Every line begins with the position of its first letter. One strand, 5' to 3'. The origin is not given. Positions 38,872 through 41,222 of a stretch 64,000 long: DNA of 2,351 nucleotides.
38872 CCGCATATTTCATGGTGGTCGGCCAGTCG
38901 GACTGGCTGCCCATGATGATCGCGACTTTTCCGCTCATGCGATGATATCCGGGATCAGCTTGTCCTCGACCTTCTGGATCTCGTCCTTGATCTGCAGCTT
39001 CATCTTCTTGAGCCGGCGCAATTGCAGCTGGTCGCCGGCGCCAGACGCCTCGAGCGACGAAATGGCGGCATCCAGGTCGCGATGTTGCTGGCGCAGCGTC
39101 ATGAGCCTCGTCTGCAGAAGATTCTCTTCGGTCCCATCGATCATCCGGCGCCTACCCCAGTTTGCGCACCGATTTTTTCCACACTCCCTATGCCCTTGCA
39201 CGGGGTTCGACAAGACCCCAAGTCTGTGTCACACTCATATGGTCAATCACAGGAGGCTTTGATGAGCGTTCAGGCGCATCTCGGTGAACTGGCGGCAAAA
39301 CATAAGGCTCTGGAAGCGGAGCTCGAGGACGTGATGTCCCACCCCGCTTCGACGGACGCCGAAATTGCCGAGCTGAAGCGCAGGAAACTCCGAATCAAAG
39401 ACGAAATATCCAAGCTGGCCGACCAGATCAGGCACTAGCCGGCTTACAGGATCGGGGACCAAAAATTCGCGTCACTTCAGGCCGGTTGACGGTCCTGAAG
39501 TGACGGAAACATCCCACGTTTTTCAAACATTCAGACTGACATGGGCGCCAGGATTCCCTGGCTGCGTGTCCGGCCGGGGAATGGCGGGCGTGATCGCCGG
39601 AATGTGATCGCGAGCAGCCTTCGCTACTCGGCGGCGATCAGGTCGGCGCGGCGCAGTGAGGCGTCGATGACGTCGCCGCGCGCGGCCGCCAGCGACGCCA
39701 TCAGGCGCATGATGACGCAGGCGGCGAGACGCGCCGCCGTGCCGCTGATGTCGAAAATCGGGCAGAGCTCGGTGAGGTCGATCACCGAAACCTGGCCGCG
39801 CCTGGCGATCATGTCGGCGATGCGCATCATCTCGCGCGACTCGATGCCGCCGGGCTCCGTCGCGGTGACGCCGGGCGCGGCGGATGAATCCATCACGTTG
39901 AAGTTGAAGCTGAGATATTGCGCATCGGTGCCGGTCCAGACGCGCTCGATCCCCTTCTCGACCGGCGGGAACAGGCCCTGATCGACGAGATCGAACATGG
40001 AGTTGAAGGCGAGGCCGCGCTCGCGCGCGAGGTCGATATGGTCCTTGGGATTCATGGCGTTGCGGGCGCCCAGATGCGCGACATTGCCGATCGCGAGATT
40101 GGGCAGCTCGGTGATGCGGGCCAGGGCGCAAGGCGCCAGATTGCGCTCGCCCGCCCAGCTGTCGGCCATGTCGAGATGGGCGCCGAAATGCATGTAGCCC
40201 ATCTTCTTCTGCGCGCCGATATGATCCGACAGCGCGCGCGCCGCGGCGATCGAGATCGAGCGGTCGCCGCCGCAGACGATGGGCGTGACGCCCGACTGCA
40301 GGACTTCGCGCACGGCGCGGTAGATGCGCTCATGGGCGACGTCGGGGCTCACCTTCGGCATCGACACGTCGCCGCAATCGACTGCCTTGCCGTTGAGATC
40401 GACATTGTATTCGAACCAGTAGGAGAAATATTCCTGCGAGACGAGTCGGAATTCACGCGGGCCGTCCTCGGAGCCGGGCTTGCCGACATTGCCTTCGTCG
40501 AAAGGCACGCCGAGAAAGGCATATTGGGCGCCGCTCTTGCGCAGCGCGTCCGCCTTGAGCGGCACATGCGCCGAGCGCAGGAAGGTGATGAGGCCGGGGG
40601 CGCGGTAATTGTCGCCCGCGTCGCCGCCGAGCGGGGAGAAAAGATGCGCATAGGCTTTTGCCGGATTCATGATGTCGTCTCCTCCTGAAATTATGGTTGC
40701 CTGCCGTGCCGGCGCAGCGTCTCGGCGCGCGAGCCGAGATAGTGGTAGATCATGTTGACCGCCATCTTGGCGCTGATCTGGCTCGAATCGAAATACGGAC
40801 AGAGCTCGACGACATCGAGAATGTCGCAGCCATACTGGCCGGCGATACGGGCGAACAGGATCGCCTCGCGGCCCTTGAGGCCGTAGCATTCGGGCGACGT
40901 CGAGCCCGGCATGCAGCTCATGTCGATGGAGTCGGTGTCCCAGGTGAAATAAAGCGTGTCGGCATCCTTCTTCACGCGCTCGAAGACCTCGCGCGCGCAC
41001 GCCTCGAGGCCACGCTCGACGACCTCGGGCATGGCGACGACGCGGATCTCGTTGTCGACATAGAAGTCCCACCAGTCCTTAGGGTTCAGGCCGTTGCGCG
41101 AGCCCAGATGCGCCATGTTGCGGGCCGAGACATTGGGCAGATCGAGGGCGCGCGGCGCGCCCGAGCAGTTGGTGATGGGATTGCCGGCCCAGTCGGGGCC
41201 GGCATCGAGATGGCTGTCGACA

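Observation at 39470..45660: Chromosomal Ni-dependent heteromeric guanidine-hydrolase system, a likely natural ancestor of the metformin-degradation cluster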

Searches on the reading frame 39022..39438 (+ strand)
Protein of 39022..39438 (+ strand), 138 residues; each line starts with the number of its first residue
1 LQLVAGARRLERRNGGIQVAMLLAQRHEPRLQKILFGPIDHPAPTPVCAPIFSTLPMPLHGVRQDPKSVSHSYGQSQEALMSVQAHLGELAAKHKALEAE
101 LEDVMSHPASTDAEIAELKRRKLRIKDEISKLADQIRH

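Call 3: search_protein_families(library=pfam, proteins=[window:39022-39438:+], max_evalue=0.01)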
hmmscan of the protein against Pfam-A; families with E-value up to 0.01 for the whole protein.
window:39022-39438:+ (138 aa): 1 family
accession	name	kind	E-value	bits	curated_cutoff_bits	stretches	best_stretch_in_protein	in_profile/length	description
PF04325.18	DUF465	-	2.8e-12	46.9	25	1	89-132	3-47/48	Protein of unknown function (DUF465)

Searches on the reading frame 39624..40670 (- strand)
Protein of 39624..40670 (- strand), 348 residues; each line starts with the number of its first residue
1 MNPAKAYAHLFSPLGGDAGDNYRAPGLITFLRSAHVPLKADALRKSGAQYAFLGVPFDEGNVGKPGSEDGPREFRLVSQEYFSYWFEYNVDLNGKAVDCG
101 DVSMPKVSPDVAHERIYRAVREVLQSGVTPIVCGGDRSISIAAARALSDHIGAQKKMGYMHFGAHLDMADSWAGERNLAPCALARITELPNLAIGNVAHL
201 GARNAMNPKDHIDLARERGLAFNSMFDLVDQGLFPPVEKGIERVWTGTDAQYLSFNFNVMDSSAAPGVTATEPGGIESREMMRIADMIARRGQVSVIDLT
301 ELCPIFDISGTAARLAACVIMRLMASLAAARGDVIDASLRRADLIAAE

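Call 5: search_solved_structures(query=window:39627-40670:-, max_evalue=0.00001, show_alignments=2)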
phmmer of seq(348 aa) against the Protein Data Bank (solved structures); distinct sequences matched with E-value up to 0.00001: 63 (the best 60 are shown).
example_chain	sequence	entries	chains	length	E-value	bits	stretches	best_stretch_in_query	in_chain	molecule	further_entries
8ryi_C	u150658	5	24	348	3.3e-206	687.3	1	1-348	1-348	Arginase family protein | metformin hydrolase subunit B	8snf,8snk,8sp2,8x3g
8snf_D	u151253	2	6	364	7.3e-56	193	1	9-328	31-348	metformin hydrolase subunit A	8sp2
8snk_I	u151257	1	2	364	3.6e-55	190.8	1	9-328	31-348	metformin hydrolase subunit A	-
8x3g_A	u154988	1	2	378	2.8e-54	187.8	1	9-328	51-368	Agmatinase family protein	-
8ryi_B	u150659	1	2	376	5.2e-54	186.9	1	9-328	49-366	Agmatinase family protein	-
7esr_A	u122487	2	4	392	1.5e-40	142.7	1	25-329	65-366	Probable agmatinase 2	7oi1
9fek_A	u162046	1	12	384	2.9e-40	141.8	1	25-325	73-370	Putative agmatinase 2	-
3nip_A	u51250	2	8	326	4.4e-24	88.6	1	17-330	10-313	3-guanidinopropionase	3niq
3nio_A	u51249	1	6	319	4.7e-23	85.2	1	9-326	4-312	Guanidinobutyrase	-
3pzl_A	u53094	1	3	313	8.4e-22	81.1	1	39-326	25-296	Agmatine ureohydrolase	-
1wog_A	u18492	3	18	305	9e-22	81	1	47-325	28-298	agmatinase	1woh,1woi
3m1r_A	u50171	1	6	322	1.2e-21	80.6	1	51-325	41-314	Formimidoylglutamase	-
1gq6_A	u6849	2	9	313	3.5e-18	69.2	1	29-328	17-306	PROCLAVAMINATE AMIDINO HYDROLASE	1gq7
3lhl_A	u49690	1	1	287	4e-16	62.4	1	51-325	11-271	Putative agmatinase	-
7lol_A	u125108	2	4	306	1.6e-15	60.4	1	45-168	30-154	Agmatinase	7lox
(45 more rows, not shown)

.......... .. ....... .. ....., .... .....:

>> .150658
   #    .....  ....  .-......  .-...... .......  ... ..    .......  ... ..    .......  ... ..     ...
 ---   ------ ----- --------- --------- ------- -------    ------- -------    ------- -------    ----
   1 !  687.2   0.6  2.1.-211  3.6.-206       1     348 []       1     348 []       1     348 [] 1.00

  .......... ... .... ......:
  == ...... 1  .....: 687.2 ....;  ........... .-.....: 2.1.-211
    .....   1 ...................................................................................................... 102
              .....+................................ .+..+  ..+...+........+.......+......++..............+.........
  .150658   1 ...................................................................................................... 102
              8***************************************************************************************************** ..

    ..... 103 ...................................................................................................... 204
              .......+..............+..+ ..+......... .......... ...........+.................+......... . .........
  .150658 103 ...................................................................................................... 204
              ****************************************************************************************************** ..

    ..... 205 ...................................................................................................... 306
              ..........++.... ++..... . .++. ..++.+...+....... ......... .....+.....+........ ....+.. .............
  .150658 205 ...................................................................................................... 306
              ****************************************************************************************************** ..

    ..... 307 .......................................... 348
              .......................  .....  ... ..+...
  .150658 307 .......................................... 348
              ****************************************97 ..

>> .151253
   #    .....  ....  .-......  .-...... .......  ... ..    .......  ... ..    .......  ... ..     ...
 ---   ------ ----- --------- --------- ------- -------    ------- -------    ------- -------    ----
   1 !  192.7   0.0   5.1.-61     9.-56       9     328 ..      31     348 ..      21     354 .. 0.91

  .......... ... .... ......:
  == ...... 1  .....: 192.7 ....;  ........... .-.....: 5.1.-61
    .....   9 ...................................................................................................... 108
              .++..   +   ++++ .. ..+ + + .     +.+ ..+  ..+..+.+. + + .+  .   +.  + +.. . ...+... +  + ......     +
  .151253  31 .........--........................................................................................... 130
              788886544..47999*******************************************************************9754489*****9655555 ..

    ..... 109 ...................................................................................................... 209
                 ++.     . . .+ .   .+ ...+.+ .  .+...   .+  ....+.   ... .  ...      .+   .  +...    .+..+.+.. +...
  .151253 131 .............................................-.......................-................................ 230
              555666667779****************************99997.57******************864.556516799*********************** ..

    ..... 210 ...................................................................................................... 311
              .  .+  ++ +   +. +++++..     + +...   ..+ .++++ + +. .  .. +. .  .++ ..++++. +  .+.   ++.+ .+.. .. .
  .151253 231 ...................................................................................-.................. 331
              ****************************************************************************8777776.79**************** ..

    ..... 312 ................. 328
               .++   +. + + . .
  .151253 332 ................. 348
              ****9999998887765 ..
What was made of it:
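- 39624..40670 (-): Ureohydrolase beta subunit (DmgH-beta orthologue, 348 aa), metal site degenerate. Call 5: E 3e-206 to metformin hydrolase subunit B (8ryi_C and others).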

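Call 29: search_protein_families(library=ncbifam, proteins=[window:39624-40670:-], max_evalue=0.001)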
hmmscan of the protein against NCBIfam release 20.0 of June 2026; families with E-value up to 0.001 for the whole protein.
window:39624-40670:- (348 aa): 5 families
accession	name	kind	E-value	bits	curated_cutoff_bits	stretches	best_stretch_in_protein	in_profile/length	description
TIGR01230.1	agmatinase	equivalog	9.4e-38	130.4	174.3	1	45-325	10-274/275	agmatinase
TIGR01227.1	hutG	equivalog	2.7e-35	122.1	229.15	1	48-323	35-305/307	formimidoylglutamase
NF002564.0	PRK02190.1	subfamily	1.5e-28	99.9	302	1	43-330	28-304/307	agmatinase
TIGR01229.1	rocF_arginase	equivalog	1.7e-19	70.3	227.6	1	54-322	4-292/300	arginase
NF010347.0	PRK13775.1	equivalog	8.1e-14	51.6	381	1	46-327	47-327/331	formimidoylglutamase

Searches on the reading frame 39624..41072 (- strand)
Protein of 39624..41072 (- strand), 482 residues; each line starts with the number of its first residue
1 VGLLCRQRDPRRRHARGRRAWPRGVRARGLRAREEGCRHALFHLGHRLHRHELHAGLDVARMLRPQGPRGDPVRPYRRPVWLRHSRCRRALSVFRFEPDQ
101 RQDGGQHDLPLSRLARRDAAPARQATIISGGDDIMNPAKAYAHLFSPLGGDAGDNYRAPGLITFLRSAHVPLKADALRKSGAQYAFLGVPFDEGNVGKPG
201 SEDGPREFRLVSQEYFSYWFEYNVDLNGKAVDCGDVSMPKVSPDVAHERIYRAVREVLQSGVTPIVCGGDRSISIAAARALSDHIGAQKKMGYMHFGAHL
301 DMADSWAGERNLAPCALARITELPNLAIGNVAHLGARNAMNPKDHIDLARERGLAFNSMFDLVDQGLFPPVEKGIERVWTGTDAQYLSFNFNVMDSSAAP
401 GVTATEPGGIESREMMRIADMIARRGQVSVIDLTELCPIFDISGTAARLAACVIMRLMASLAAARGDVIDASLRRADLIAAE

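Call 3: search_protein_families(library=pfam, proteins=[window:39624-41072:-], max_evalue=0.01)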
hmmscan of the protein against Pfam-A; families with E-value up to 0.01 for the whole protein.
window:39624-41072:- (482 aa): 1 family
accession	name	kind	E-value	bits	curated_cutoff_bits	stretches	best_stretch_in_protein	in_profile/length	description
PF00491.26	Arginase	-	9.5e-55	186.5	22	1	183-458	2-278/280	Arginase family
